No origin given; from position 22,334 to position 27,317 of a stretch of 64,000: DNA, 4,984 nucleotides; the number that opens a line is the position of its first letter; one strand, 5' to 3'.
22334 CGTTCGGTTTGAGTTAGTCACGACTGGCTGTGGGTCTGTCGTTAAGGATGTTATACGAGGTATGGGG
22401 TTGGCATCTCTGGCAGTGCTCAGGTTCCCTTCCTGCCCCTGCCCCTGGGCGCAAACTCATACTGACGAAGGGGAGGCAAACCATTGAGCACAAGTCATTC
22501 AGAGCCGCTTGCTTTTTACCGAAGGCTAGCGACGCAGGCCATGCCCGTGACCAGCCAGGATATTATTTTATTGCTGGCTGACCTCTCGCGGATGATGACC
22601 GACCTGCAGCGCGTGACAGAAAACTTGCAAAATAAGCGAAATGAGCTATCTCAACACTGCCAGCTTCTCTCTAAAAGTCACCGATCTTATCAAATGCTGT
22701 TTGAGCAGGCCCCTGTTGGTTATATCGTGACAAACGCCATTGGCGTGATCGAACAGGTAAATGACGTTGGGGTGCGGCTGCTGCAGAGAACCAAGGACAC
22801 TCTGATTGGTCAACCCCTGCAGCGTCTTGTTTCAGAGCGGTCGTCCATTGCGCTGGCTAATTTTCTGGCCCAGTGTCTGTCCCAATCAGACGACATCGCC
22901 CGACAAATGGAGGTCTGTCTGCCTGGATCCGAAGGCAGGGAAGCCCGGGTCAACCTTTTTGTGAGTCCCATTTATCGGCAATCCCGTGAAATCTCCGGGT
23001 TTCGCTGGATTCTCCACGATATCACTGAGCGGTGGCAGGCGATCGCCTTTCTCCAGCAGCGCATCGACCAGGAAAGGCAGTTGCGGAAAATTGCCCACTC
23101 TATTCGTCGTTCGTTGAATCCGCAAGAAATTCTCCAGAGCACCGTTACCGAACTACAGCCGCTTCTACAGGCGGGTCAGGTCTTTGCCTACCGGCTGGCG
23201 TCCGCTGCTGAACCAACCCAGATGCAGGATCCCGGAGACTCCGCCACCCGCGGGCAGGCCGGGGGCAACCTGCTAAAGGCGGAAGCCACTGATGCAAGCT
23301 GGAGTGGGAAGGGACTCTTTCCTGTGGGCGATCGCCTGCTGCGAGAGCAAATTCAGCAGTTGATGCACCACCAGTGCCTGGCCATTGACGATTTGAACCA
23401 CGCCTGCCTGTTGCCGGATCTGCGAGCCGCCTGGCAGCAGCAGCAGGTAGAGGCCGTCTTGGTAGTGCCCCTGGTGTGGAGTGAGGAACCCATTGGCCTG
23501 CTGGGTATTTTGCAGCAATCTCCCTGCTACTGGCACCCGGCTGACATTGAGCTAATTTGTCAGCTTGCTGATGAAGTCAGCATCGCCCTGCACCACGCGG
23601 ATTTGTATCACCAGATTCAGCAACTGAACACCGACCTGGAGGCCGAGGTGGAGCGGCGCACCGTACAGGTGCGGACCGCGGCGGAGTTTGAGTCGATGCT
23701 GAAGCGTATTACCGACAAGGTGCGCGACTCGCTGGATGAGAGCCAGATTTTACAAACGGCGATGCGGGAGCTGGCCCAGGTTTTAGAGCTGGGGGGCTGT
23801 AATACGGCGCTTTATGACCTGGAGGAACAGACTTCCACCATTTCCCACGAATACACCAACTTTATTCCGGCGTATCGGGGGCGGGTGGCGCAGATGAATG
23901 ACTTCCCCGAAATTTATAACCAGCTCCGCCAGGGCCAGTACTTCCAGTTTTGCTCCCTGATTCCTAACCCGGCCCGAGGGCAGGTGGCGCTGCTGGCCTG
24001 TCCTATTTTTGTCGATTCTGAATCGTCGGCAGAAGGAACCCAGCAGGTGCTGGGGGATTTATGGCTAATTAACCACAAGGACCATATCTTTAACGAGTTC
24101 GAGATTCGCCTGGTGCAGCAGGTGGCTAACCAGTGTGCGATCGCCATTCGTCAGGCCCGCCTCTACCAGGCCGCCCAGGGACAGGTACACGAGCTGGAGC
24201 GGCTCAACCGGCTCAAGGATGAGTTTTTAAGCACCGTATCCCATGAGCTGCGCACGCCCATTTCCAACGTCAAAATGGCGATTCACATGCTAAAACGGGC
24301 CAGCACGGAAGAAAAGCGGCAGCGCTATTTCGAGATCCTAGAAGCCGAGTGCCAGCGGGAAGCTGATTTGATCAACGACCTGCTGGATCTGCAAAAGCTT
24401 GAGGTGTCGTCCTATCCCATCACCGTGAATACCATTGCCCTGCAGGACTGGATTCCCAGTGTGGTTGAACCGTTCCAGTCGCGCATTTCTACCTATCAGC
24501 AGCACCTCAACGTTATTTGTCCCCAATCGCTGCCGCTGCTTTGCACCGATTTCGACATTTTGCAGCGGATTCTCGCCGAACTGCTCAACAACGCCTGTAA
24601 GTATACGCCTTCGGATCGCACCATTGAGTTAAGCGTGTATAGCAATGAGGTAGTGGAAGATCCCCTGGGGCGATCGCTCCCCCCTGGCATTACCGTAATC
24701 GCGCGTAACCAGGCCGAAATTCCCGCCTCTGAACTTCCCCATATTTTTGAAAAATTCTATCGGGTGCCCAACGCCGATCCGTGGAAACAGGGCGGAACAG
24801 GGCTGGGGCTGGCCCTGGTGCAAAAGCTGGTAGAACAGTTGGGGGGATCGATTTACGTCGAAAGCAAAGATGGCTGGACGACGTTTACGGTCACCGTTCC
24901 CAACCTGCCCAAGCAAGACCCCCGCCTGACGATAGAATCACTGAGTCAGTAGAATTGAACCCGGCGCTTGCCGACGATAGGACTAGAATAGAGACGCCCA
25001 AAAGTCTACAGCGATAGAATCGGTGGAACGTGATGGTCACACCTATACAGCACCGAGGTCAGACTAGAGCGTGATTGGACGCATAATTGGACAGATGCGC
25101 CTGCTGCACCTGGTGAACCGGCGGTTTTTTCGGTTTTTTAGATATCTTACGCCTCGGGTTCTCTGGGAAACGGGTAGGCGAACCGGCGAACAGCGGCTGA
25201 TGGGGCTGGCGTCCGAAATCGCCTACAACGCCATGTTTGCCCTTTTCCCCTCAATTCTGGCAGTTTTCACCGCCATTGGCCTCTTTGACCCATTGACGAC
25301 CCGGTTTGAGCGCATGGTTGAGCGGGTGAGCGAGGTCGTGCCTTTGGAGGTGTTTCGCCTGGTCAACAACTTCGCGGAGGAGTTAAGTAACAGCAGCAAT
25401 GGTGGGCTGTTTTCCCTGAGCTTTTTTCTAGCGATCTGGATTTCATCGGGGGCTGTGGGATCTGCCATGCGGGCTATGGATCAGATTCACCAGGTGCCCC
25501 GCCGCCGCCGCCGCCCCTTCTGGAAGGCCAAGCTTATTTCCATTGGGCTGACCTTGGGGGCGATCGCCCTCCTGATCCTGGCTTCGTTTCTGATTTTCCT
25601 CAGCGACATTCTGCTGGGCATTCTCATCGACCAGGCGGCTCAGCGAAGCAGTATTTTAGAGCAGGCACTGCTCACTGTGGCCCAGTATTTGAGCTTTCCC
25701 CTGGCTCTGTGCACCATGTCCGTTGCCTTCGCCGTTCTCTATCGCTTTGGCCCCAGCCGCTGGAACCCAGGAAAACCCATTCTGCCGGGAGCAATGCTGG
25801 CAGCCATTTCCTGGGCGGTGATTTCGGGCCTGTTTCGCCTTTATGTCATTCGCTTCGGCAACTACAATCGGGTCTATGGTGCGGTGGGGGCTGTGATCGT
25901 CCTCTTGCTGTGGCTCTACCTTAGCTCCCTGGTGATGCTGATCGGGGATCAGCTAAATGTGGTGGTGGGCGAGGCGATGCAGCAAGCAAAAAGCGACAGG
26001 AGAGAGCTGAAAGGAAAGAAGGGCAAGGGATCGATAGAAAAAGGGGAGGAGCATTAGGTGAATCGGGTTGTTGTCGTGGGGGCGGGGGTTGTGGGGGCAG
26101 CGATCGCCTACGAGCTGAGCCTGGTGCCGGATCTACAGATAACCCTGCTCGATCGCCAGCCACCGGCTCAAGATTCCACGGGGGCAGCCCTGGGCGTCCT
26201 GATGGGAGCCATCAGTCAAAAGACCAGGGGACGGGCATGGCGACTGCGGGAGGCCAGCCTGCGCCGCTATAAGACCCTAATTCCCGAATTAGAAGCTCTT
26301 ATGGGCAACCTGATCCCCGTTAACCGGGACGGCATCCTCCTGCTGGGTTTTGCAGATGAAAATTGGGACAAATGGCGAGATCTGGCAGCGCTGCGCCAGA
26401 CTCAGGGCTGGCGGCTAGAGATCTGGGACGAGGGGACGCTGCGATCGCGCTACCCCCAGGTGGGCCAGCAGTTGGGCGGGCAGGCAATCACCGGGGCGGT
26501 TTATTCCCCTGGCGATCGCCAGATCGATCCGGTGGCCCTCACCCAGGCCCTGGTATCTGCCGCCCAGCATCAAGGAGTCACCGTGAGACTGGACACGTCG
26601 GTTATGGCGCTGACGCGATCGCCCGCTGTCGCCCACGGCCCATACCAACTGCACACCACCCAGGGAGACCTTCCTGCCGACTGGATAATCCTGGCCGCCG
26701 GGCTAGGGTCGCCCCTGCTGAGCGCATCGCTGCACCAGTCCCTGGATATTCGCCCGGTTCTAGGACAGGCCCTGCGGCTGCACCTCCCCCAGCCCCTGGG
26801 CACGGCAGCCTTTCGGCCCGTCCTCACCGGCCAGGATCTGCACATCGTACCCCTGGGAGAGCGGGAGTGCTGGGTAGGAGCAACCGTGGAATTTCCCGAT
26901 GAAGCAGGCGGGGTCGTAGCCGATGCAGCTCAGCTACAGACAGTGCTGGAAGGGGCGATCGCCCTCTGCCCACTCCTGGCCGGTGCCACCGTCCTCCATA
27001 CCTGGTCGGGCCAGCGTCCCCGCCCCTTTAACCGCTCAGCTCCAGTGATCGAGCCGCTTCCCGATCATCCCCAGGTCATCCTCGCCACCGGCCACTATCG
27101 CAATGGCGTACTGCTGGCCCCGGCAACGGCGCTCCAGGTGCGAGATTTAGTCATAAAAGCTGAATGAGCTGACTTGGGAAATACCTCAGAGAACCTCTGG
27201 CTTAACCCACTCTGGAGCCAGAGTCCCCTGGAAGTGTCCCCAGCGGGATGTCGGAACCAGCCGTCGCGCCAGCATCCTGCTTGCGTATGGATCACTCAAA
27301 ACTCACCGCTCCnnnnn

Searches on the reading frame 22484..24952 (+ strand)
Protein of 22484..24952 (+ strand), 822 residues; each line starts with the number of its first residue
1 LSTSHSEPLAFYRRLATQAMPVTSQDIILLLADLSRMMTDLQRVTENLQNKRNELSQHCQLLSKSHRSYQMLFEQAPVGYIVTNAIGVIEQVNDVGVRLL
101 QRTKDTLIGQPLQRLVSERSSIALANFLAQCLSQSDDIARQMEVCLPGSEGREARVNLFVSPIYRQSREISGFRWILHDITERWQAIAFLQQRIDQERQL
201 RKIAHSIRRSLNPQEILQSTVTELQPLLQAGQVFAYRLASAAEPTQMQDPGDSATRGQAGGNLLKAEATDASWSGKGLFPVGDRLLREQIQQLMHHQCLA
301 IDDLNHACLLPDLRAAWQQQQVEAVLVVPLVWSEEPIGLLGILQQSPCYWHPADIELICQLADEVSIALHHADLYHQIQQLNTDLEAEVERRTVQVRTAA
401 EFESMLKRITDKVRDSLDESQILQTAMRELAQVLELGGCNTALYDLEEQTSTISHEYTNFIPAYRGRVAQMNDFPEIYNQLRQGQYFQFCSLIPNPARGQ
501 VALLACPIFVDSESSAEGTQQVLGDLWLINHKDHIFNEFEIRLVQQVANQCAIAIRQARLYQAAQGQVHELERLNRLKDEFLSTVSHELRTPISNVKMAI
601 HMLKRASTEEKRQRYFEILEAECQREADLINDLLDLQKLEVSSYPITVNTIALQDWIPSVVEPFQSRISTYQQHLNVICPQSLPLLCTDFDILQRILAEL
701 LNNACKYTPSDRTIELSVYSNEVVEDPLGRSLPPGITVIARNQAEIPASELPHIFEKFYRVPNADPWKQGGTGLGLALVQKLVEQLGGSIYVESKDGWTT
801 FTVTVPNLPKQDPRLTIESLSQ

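Call 73: search_protein_families(library=pfam, proteins=[window:22484-24952:+], max_evalue=0.0001)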
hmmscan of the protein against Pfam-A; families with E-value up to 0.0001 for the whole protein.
window:22484-24952:+ (822 aa): 8 families
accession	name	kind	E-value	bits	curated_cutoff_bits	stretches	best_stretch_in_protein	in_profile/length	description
PF01590.32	GAF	-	8.4e-24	85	22.4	2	212-369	1-133/133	GAF domain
PF02518.31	HATPase_c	-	5e-20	72.4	26.4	1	689-807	2-109/111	Histidine kinase-, DNA gyrase B-, and HSP90-like ATPase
PF00512.31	HisKA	-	3.5e-16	59.4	26.9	1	578-640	2-64/66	His Kinase A (phospho-acceptor) domain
PF13185.12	GAF_2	-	3.7e-11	43.8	28.6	0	212-370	3-136/136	GAF domain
PF00989.32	PAS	-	4.8e-11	43.1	22.6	1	69-180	3-113/113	PAS fold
PF08448.16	PAS_4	-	7.5e-10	39.5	23.1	1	73-183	1-108/110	PAS fold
PF13426.13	PAS_9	-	6.5e-09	36.4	27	1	77-182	1-103/103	PAS domain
PF13492.12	GAF_3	-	7.1e-08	33.4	27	0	322-370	80-128/129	GAF domain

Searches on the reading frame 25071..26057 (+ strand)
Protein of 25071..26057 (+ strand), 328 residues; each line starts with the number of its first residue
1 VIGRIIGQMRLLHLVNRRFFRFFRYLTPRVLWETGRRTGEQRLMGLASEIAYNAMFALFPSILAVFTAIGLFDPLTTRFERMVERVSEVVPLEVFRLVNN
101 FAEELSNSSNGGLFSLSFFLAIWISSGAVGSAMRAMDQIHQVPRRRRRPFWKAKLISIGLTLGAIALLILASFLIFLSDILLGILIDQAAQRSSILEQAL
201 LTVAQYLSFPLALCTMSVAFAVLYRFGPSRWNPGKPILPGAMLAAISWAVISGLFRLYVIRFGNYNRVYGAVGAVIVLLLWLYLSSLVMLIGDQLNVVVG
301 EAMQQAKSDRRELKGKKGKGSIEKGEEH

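Call 73: search_protein_families(library=pfam, proteins=[window:25071-26057:+], max_evalue=0.0001)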
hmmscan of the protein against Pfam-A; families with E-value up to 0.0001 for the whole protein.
window:25071-26057:+ (328 aa): 1 family
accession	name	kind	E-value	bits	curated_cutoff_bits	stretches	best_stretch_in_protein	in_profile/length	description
PF03631.20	Virul_fac_BrkB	-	6.3e-62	210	33.7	1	40-299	2-255/259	Virulence factor BrkB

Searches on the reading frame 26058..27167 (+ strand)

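Call 73: search_protein_families(library=pfam, proteins=[window:26058-27167:+], max_evalue=0.0001)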
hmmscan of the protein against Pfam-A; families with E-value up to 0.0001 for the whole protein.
window:26058-27167:+ (369 aa): 2 families
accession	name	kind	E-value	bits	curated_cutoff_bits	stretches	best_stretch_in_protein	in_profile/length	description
PF01266.30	DAO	-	9.4e-62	210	27.9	1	3-363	1-352/353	FAD dependent oxidoreductase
PF07992.20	Pyr_redox_2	-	4.2e-05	23.5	26.1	0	2-38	143-178/291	Pyridine nucleotide-disulphide oxidoreductase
